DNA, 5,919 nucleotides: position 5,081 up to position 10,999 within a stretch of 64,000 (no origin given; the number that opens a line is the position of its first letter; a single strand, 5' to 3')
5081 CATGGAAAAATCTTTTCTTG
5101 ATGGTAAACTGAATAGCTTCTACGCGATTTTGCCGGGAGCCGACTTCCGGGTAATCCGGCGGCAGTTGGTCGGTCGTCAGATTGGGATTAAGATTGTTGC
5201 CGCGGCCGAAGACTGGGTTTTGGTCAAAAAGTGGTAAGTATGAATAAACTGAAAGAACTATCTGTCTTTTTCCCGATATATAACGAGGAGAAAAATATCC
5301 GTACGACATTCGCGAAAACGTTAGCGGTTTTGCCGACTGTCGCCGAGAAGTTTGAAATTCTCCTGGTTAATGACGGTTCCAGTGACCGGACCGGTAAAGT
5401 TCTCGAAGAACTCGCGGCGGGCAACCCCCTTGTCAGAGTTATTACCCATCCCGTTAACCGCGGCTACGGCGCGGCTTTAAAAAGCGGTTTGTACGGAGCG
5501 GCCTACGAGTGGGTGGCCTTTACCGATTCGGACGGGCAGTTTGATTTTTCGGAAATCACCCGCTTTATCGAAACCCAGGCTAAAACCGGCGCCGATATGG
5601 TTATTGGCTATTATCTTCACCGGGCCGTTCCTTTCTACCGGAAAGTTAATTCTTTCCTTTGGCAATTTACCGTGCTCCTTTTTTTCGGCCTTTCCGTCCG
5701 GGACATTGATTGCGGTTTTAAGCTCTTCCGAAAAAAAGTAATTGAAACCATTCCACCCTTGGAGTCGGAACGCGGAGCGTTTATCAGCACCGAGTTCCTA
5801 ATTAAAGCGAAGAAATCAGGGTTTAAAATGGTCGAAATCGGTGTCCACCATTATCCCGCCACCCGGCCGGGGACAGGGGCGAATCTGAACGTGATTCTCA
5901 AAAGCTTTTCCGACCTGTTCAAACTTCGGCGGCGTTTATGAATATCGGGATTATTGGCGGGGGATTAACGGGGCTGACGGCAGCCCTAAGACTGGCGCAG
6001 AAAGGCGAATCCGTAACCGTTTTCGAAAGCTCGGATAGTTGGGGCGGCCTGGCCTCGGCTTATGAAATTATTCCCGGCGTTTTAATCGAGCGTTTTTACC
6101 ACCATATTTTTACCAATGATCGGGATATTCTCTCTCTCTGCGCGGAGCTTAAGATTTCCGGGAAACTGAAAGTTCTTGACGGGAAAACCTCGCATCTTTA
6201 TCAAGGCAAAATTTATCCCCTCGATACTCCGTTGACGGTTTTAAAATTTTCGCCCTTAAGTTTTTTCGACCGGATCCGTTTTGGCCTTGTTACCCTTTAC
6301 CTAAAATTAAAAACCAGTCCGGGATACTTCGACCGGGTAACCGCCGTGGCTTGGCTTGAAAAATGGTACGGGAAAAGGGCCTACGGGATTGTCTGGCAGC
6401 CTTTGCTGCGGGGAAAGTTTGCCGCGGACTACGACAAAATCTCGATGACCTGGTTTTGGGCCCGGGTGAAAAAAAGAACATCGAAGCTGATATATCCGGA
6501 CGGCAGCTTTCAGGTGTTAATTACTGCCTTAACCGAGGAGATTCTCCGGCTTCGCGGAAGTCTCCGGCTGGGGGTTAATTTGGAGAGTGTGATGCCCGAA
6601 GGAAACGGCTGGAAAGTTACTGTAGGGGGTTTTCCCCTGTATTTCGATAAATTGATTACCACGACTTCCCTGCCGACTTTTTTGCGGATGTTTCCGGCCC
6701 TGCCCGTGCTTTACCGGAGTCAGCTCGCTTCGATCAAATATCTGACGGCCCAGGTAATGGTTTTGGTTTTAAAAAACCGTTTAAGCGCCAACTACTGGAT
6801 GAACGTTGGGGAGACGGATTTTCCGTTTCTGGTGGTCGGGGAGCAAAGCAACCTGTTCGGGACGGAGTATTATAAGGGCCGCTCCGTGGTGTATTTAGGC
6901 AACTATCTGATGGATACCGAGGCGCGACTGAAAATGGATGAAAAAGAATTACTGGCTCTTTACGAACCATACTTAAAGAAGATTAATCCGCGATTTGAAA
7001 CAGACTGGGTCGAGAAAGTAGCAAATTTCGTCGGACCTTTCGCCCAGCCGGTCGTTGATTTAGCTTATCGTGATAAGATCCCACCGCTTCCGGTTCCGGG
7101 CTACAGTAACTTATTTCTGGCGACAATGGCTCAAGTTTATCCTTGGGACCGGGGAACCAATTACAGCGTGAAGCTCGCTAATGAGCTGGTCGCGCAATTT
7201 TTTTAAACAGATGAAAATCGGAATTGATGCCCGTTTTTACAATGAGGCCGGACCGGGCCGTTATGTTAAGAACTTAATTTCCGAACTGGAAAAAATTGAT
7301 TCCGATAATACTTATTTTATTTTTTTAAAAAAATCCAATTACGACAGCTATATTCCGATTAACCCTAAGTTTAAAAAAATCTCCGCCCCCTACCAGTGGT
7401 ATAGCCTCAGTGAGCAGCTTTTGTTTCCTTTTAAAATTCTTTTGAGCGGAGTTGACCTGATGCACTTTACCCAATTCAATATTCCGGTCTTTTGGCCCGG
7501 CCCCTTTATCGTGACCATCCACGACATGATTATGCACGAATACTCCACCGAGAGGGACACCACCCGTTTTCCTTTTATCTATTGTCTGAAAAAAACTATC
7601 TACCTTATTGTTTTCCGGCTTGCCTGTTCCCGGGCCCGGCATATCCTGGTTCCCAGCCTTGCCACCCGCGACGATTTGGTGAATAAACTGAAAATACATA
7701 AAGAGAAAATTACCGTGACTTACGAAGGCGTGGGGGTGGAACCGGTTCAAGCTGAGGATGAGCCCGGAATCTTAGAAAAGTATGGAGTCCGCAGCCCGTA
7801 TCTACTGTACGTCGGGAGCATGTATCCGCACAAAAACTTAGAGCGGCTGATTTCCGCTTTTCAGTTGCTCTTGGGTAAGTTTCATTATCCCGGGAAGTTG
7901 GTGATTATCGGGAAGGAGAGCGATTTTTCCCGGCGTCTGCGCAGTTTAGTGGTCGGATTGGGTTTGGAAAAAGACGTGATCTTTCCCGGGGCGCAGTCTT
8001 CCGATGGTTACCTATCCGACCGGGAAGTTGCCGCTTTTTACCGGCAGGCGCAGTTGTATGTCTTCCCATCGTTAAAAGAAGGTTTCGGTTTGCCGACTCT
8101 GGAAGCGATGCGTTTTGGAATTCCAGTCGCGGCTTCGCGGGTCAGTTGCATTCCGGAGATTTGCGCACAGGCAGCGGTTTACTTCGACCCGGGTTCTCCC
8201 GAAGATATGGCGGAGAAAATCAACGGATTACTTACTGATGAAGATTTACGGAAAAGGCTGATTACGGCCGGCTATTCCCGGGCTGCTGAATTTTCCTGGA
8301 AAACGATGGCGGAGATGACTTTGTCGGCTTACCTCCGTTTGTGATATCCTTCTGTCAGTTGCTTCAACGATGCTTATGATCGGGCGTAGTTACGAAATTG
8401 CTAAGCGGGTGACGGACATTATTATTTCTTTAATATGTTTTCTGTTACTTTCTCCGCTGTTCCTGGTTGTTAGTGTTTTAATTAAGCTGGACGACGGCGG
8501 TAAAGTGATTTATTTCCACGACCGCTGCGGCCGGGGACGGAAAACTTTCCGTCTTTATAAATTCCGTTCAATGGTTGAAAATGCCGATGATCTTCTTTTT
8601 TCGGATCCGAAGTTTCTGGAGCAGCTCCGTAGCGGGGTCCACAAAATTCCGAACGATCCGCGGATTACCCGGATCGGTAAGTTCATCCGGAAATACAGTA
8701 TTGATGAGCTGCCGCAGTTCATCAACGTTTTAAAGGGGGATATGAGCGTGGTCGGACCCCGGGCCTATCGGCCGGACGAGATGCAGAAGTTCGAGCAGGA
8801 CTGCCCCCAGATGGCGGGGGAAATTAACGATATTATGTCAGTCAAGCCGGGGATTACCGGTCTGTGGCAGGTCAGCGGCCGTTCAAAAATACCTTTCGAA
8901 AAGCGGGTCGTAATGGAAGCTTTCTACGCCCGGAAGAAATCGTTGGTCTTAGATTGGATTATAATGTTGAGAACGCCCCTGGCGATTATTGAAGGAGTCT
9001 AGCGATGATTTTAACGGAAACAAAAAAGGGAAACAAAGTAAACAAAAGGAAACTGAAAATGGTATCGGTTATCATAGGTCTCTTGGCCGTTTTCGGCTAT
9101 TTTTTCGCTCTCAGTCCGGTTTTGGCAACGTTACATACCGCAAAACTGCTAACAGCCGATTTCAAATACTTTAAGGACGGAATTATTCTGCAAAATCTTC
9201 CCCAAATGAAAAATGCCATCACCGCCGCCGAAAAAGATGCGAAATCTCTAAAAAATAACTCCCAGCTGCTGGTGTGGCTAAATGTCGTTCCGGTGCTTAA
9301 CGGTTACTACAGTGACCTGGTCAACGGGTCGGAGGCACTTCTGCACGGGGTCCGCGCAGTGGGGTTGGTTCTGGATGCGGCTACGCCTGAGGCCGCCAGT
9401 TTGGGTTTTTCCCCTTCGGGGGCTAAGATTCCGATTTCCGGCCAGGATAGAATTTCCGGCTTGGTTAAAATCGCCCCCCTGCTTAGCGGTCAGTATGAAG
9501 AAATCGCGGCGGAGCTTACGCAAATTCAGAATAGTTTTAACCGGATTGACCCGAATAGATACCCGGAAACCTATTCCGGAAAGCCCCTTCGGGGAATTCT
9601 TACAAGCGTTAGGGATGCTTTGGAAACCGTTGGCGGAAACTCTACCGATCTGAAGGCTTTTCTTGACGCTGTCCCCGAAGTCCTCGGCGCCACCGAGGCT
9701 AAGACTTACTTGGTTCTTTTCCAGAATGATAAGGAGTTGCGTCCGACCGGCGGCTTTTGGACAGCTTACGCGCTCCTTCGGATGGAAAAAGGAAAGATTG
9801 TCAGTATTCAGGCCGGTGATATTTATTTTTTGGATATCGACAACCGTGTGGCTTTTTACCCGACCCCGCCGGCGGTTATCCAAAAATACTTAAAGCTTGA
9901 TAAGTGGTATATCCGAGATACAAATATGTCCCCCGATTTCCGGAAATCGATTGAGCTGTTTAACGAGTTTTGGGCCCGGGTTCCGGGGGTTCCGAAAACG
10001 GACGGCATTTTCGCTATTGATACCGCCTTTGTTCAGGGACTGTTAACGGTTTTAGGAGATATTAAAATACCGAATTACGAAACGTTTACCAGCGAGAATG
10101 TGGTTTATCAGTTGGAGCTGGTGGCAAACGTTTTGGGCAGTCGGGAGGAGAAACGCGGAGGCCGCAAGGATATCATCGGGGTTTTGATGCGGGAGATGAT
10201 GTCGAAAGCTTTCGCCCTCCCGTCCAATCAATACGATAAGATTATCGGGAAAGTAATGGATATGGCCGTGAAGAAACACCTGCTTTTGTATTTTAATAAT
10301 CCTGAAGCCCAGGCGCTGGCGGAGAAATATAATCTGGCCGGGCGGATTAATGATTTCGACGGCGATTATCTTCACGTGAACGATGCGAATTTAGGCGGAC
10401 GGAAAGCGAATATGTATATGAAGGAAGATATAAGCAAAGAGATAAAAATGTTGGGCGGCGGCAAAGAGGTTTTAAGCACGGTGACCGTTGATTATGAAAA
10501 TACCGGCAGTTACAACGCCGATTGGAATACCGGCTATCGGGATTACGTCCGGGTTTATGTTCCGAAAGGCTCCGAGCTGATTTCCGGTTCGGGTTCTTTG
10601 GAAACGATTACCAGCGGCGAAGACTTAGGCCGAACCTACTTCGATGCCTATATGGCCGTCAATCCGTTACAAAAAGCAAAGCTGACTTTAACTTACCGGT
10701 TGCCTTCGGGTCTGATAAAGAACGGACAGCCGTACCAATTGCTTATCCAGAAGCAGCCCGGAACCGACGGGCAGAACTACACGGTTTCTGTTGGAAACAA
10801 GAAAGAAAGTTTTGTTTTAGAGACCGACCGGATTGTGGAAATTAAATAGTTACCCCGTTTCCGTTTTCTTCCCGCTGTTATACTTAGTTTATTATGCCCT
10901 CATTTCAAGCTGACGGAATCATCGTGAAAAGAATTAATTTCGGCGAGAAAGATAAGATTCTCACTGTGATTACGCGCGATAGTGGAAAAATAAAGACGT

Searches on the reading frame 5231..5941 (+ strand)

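Call 70: search_protein_families(library=pfam, proteins=[window:5231-5941:+], max_evalue=0.0001)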
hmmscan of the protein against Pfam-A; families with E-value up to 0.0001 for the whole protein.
window:5231-5941:+ (236 aa): 1 family
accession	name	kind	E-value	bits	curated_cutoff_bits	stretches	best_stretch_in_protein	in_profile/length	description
PF00535.33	Glycos_transf_2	-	6.1e-30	104.8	23.3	1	11-173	1-166/168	Glycosyl transferase family 2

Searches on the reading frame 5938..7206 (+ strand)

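Call 70: search_protein_families(library=pfam, proteins=[window:5938-7206:+], max_evalue=0.0001)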
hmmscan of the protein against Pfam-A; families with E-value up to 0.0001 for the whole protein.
window:5938-7206:+ (422 aa): 5 families
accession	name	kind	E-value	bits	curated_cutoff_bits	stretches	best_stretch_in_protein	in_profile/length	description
PF01593.30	Amino_oxidase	-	3.9e-25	89.5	19.8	1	10-397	1-418/443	Flavin containing amine oxidoreductase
PF13450.12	NAD_binding_8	-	1.3e-11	45.1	21.9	1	5-71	1-68/68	NAD(P)-binding Rossmann-like domain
PF01266.30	DAO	-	4.4e-08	33.5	27.9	1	3-37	2-36/353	FAD dependent oxidoreductase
PF12831.13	FAD_oxidored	-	1.5e-05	24.9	27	1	5-41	4-40/416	FAD dependent oxidoreductase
PF00890.30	FAD_binding_2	-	1.8e-05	24.5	20.4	1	5-41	4-39/414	FAD binding domain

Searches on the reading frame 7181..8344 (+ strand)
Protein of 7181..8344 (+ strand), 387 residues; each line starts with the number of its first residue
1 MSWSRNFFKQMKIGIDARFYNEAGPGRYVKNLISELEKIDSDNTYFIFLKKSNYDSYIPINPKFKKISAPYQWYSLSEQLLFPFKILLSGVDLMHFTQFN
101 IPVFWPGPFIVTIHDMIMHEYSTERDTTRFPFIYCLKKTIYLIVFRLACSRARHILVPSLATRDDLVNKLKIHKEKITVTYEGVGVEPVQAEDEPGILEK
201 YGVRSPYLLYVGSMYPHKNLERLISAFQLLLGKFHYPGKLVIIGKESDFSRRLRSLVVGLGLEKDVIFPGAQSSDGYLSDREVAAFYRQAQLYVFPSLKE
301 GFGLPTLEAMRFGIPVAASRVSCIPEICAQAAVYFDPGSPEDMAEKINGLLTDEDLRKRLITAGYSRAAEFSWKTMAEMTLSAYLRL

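Call 70: search_protein_families(library=pfam, proteins=[window:7181-8344:+], max_evalue=0.0001)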
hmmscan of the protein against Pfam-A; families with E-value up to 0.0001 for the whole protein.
window:7181-8344:+ (387 aa): 5 families
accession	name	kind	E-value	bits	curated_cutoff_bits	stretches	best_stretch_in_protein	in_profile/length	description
PF00534.26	Glycos_transf_1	-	3.6e-34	118.2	26.4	1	205-366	15-171/172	Glycosyl transferases group 1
PF13692.12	Glyco_trans_1_4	-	2.9e-28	99.4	27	1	206-353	2-142/142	Glycosyl transferases group 1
PF20706.3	GT4-conflict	-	3.7e-09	36.5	26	1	204-322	196-314/385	Family 4 Glycosyltransferase in conflict systems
PF13439.12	Glyco_transf_4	-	4e-09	37.2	28.5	1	24-184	3-166/170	Glycosyltransferase Family 4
PF13524.12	Glyco_trans_1_2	-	6.2e-08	33.2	25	1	265-378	27-140/144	Glycosyl transferase-like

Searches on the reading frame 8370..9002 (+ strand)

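Call 70: search_protein_families(library=pfam, proteins=[window:8370-9002:+], max_evalue=0.0001)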
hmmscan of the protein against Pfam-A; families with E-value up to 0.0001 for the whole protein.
window:8370-9002:+ (210 aa): 1 family
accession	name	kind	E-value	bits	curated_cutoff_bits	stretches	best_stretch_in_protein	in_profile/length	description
PF02397.22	Bac_transf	-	8.6e-62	208.3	27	1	12-207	1-178/179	Bacterial sugar transferase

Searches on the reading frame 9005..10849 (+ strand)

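Call 70: search_protein_families(library=pfam, proteins=[window:9005-10849:+], max_evalue=0.0001)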
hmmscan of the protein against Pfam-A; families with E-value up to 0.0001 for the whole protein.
window:9005-10849:+ (614 aa): 1 family
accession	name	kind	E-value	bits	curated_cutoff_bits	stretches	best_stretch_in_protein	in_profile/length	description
PF13196.11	DUF4012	-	2.8e-29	102.9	28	1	232-370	3-139/144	Protein of unknown function (DUF4012)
